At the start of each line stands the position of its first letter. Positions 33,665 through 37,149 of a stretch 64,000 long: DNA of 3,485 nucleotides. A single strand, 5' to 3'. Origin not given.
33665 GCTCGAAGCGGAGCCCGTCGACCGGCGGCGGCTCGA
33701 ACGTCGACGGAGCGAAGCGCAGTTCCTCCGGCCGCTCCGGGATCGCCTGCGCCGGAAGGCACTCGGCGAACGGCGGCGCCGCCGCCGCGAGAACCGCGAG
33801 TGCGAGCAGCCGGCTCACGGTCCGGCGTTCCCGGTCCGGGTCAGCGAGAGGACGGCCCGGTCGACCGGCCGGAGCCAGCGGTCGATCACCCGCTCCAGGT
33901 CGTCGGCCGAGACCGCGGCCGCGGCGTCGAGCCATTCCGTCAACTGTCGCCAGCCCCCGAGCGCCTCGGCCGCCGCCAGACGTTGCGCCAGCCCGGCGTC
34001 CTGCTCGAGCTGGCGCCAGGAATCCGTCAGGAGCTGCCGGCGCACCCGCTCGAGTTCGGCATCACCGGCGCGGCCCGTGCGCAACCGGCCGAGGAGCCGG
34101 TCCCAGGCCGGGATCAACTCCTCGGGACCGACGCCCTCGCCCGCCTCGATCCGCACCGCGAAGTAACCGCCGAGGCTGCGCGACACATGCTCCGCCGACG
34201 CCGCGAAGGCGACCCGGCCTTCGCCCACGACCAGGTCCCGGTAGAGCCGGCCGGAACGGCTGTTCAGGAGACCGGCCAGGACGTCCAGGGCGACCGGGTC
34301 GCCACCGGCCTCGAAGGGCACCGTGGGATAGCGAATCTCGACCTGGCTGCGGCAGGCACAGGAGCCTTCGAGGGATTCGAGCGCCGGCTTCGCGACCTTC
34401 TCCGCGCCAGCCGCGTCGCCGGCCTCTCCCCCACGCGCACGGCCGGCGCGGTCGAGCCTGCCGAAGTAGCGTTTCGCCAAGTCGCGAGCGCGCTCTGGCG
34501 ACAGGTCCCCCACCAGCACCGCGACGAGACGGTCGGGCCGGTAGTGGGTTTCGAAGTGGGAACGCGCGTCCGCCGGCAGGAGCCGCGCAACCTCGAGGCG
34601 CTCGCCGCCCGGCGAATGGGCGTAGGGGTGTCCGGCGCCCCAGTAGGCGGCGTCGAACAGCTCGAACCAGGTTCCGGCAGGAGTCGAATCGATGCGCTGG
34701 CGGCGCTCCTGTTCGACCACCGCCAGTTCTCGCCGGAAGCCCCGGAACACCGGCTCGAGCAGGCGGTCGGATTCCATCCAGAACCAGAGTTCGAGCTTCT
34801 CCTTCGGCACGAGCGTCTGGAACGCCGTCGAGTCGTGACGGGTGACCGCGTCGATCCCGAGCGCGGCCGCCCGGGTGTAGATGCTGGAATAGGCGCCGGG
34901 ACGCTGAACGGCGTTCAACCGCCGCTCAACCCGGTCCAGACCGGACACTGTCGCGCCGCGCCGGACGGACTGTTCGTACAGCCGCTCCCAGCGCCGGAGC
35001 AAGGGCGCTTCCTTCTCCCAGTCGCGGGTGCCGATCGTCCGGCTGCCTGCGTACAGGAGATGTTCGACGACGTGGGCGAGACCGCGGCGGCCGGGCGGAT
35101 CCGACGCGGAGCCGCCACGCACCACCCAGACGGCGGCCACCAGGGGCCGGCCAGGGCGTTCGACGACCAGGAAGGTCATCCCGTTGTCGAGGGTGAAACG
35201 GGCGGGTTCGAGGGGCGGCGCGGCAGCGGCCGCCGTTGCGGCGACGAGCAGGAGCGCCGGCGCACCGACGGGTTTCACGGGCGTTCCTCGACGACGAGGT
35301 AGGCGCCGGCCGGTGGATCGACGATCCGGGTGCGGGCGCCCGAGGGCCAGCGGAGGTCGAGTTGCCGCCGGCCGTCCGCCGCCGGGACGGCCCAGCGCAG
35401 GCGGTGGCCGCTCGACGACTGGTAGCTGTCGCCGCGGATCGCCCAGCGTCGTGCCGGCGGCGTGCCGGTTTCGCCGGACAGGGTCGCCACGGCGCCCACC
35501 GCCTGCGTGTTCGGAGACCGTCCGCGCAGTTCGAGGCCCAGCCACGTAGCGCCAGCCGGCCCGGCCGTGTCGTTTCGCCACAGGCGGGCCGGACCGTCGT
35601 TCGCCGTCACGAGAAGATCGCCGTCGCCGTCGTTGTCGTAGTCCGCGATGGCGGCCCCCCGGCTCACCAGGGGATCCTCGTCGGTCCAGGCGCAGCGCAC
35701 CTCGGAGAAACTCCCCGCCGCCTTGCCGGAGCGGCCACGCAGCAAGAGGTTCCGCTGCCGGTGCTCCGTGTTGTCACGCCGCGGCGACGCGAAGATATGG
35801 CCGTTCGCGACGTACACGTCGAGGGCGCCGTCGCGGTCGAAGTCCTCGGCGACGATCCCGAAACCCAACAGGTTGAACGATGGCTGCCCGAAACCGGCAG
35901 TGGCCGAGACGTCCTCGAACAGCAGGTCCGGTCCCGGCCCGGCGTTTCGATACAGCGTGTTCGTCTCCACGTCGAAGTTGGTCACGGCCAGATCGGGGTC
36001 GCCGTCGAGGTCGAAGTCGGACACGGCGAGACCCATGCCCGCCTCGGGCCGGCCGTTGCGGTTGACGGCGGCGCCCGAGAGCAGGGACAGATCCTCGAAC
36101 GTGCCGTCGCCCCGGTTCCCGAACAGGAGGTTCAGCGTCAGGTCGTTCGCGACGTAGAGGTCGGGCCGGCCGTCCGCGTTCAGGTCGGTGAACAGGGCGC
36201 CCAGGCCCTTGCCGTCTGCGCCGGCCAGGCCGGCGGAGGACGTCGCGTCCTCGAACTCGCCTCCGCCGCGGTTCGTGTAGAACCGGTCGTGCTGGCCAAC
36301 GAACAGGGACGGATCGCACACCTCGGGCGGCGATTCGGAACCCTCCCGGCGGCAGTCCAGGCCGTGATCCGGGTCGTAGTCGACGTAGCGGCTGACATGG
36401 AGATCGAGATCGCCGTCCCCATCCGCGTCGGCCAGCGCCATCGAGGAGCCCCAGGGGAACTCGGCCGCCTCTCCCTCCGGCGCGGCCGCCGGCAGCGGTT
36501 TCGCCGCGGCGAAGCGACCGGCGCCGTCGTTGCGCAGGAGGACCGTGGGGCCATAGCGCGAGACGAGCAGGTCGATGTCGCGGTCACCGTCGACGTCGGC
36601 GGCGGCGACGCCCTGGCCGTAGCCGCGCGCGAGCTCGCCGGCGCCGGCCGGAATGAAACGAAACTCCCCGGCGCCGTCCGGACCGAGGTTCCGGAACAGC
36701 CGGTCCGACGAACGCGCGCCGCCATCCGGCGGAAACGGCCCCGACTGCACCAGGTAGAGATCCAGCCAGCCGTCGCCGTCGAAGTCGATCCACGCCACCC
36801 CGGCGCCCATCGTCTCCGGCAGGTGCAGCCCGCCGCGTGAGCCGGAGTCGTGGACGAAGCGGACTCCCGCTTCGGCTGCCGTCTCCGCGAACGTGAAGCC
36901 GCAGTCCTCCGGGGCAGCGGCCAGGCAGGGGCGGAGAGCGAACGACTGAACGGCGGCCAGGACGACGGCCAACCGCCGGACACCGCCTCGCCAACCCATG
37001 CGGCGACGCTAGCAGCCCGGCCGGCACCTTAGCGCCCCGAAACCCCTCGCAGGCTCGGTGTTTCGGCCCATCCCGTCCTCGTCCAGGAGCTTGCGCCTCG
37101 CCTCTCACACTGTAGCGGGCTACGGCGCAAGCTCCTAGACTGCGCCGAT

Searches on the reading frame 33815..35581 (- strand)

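Call 20: search_protein_families(library=pfam, proteins=[window:33815-35581:-], max_evalue=0.001)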
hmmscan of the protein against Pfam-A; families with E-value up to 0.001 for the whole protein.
window:33815-35581:- (588 aa): 2 families
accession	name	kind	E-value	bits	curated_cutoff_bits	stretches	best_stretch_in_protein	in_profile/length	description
PF05193.26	Peptidase_M16_C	-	8.7e-18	65.3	23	1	337-517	5-181/181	Peptidase M16 inactive domain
PF00675.25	Peptidase_M16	-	1.1e-05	25.8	22.3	1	144-184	9-49/149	Insulinase (Peptidase family M16)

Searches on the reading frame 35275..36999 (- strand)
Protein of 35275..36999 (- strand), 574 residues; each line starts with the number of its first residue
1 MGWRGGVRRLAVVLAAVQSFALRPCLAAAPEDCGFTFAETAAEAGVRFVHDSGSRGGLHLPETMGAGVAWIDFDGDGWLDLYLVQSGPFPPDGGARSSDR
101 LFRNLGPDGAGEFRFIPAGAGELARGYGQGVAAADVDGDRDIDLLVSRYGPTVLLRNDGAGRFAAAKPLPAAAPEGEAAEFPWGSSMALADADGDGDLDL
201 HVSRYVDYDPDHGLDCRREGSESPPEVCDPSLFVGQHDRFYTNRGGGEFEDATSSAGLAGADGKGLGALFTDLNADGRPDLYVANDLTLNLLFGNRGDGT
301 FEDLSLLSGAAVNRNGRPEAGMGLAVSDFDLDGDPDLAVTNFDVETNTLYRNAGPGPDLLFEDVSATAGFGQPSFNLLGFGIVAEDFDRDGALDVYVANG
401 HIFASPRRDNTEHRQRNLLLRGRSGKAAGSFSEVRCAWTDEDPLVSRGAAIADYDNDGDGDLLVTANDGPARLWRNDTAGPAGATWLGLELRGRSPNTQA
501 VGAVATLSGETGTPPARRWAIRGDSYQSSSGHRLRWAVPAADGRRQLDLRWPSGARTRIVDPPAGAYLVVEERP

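Call 20: search_protein_families(library=pfam, proteins=[window:35275-36999:-], max_evalue=0.001)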
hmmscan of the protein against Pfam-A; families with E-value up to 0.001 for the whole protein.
window:35275-36999:- (574 aa): 3 families
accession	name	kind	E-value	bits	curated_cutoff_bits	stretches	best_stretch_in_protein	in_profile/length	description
PF13517.12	FG-GAP_3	-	2.3e-41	140.6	26.9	5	272-339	1-61/61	FG-GAP-like repeat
PF01839.29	FG-GAP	-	1.7e-15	57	22.1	0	321-341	2-22/37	FG-GAP repeat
PF07593.17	UnbV_ASPIC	-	4e-06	27.1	23.4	1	500-568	1-67/68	ASPIC and UnbV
